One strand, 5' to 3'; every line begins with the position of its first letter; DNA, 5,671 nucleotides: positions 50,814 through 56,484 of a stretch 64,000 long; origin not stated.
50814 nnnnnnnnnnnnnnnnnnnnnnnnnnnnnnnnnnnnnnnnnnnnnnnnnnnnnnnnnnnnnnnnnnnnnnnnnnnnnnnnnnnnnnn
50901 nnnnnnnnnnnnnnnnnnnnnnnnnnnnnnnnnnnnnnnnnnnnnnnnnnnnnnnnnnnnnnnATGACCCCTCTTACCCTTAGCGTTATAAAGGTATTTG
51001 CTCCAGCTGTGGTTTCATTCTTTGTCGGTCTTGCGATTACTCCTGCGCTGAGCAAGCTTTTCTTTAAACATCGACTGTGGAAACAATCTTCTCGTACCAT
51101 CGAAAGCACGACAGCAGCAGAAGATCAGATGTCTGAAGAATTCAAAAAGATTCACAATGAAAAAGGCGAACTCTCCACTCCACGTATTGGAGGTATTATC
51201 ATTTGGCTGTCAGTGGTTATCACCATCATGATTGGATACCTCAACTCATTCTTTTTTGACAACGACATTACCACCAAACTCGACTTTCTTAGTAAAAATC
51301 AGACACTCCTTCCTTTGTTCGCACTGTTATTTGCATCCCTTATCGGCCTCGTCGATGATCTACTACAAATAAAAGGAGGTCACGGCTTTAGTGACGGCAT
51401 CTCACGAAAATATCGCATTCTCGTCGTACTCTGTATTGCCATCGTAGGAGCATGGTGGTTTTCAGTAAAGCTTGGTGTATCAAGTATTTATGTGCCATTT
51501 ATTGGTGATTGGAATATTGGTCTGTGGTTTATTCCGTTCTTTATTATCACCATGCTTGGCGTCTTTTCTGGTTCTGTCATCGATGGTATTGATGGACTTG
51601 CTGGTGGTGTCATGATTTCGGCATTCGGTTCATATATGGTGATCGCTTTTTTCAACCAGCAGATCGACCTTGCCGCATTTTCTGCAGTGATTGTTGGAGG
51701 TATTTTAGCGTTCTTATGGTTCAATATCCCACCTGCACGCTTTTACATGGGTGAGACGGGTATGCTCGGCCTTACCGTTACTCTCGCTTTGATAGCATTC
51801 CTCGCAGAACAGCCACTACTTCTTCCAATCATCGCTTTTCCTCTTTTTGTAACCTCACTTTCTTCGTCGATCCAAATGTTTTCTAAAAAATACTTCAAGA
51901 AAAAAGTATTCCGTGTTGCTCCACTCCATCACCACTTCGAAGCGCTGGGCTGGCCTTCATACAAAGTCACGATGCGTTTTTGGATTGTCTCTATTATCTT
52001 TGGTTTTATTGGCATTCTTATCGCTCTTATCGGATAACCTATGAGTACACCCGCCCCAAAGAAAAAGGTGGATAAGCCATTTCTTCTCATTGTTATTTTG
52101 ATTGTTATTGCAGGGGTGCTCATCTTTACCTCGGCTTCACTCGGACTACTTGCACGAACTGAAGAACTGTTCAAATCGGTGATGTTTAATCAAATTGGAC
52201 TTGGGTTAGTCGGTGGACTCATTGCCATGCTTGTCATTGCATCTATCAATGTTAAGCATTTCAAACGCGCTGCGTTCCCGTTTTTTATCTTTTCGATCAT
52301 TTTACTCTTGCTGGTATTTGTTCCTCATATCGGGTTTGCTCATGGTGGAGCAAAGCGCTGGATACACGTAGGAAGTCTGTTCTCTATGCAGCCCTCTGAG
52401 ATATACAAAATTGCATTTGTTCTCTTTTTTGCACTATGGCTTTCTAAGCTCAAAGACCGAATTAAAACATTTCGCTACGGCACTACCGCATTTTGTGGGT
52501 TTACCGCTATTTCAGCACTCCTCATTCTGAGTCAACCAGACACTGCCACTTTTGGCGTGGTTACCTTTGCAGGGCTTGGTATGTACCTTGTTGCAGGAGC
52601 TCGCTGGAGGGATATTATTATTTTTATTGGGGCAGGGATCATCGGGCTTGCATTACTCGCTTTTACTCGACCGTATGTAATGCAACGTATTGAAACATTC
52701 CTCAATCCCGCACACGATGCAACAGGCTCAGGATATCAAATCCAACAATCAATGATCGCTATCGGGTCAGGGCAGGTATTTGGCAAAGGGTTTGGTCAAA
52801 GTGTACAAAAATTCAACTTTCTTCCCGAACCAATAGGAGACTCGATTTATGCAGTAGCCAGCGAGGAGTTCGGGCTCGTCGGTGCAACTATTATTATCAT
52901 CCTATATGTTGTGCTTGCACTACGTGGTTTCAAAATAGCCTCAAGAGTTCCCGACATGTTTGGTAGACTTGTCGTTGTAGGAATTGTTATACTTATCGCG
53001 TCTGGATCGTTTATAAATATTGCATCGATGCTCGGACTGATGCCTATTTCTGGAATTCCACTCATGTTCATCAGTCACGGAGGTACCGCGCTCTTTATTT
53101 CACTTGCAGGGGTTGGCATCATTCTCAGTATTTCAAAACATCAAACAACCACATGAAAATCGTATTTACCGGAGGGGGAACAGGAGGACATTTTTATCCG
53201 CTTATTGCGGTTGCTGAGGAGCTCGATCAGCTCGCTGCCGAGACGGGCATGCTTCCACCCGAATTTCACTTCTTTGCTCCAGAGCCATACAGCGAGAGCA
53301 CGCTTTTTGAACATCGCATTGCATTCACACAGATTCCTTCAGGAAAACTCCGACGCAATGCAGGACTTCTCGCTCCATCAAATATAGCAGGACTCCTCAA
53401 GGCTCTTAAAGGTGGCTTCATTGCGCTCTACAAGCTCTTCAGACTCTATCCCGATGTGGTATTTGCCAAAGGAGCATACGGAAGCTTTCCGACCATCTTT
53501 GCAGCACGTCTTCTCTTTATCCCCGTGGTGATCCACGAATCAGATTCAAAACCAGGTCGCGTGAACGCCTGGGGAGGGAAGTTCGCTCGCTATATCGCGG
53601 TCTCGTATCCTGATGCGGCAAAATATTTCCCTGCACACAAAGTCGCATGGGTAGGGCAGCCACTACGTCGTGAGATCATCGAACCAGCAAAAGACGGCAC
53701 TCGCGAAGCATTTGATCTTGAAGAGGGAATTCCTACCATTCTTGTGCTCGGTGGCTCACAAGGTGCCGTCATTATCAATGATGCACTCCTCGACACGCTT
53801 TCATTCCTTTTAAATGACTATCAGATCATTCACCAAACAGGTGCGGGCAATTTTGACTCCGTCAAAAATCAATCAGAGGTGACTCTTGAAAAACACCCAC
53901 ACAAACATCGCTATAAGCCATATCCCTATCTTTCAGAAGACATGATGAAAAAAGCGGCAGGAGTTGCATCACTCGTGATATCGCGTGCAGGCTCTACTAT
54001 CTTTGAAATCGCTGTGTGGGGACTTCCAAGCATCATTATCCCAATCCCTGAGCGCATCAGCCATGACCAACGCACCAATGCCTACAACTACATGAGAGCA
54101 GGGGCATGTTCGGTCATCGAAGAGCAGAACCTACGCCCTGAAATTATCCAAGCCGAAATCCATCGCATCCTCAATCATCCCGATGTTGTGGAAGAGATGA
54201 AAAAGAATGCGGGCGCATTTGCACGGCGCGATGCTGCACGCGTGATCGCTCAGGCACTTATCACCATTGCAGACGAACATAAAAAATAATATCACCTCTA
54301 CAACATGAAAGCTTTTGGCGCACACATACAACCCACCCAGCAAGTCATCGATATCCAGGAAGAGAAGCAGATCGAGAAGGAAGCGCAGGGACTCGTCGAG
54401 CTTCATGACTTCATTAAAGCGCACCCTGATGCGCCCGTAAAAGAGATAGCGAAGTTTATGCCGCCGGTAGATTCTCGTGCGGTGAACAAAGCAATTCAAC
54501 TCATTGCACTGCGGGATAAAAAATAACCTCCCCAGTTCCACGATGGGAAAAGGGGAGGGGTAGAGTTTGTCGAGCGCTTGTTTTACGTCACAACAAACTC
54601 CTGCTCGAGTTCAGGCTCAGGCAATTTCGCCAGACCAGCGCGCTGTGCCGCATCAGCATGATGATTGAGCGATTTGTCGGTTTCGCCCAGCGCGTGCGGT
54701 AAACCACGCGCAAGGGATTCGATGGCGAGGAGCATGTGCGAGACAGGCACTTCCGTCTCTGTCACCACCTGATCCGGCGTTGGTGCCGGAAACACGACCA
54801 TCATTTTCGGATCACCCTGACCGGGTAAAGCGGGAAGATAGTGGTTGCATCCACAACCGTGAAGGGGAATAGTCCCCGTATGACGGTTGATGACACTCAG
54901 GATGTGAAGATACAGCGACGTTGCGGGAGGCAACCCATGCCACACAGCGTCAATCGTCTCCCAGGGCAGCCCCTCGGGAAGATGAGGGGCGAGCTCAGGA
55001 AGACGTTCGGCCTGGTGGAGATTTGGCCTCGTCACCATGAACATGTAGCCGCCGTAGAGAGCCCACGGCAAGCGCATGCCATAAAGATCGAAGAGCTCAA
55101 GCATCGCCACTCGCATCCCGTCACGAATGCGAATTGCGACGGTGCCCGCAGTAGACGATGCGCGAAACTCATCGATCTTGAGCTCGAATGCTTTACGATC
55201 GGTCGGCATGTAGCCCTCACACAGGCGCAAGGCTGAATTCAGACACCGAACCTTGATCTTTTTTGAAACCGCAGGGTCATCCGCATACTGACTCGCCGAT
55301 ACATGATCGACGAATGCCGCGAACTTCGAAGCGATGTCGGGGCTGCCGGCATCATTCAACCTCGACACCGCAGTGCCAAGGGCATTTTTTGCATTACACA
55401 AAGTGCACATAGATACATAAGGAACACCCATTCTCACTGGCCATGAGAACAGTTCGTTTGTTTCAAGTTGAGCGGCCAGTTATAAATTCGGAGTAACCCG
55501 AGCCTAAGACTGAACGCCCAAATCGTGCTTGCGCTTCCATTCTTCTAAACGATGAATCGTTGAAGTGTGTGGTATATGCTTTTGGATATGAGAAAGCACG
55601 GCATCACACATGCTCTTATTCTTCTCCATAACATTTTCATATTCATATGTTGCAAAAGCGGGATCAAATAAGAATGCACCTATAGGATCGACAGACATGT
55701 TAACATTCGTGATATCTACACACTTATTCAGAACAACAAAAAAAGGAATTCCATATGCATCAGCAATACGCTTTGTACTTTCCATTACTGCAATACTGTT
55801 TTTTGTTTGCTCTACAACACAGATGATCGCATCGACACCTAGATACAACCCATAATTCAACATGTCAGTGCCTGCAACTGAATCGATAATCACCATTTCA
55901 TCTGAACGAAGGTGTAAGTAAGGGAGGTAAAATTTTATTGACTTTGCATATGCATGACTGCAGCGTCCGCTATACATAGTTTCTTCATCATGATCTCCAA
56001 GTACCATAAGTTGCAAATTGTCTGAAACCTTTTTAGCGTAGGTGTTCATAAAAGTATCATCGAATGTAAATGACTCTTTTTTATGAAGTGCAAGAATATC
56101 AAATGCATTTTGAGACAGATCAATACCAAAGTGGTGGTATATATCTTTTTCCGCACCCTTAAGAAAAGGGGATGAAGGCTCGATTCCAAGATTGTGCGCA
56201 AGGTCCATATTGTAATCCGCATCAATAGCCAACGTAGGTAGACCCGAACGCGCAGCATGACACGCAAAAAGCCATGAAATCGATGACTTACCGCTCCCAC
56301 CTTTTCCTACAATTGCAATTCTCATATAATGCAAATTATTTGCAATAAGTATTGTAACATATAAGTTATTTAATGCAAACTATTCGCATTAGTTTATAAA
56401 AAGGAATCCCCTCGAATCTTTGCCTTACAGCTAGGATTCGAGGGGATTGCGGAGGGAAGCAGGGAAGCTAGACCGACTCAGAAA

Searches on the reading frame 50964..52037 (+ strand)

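Call 43: search_protein_families(library=pfam, proteins=[window:50964-52037:+], max_evalue=0.001)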
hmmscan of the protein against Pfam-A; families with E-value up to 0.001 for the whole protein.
window:50964-52037:+ (357 aa): 1 family
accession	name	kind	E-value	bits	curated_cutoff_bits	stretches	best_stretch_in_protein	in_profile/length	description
PF00953.26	Glycos_transf_4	-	4.3e-23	82.5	27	1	117-279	4-157/160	Glycosyl transferase family 4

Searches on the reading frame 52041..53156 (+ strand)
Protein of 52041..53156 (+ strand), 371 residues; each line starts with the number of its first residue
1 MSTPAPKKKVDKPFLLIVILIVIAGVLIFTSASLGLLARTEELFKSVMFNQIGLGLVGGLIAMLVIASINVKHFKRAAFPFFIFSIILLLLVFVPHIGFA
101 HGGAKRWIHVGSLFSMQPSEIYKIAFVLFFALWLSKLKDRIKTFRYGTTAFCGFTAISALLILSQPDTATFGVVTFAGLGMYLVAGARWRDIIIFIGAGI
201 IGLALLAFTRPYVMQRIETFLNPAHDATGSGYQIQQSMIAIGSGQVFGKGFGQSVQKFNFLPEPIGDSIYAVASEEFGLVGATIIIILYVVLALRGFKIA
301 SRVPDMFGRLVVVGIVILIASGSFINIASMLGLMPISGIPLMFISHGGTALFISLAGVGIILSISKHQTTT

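Call 43: search_protein_families(library=pfam, proteins=[window:52041-53156:+], max_evalue=0.001)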
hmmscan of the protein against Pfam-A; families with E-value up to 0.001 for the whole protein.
window:52041-53156:+ (371 aa): 1 family
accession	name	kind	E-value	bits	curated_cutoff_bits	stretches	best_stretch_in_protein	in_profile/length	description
PF01098.24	FTSW_RODA_SPOVE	-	1.1e-92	311.2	26.4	1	14-369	4-355/356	Cell cycle protein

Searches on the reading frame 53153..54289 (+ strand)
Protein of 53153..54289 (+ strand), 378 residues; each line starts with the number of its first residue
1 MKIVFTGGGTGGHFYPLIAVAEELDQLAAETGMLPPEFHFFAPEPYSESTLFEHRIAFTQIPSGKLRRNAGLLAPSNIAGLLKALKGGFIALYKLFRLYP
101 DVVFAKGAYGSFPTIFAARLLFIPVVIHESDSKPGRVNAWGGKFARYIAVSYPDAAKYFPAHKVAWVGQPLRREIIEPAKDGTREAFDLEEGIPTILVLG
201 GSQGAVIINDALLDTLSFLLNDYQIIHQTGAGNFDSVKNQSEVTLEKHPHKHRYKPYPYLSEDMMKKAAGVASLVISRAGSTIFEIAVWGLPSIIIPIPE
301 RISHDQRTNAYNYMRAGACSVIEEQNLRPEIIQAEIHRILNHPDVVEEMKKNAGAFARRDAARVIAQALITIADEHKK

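Call 43: search_protein_families(library=pfam, proteins=[window:53153-54289:+], max_evalue=0.001)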
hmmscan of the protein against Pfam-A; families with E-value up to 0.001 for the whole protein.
window:53153-54289:+ (378 aa): 2 families
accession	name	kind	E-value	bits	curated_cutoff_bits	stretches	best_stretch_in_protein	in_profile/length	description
PF04101.22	Glyco_tran_28_C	-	1e-32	113.9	22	1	195-362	1-163/166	Glycosyltransferase family 28 C-terminal domain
PF03033.26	Glyco_transf_28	-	2.7e-25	89.5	26.2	1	3-149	1-138/139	Glycosyltransferase family 28 N-terminal domain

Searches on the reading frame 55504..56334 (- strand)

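Call 43: search_protein_families(library=pfam, proteins=[window:55504-56334:-], max_evalue=0.001)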
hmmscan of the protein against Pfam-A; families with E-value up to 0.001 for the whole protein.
window:55504-56334:- (276 aa): 2 families
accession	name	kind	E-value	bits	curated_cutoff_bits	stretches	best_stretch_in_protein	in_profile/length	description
PF01656.29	CbiA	-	1.2e-07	32.2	25.4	1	9-183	5-71/125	CobQ/CobB/MinD/ParA nucleotide binding domain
PF13614.12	AAA_31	-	0.00012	22.5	27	1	10-69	9-63/177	AAA domain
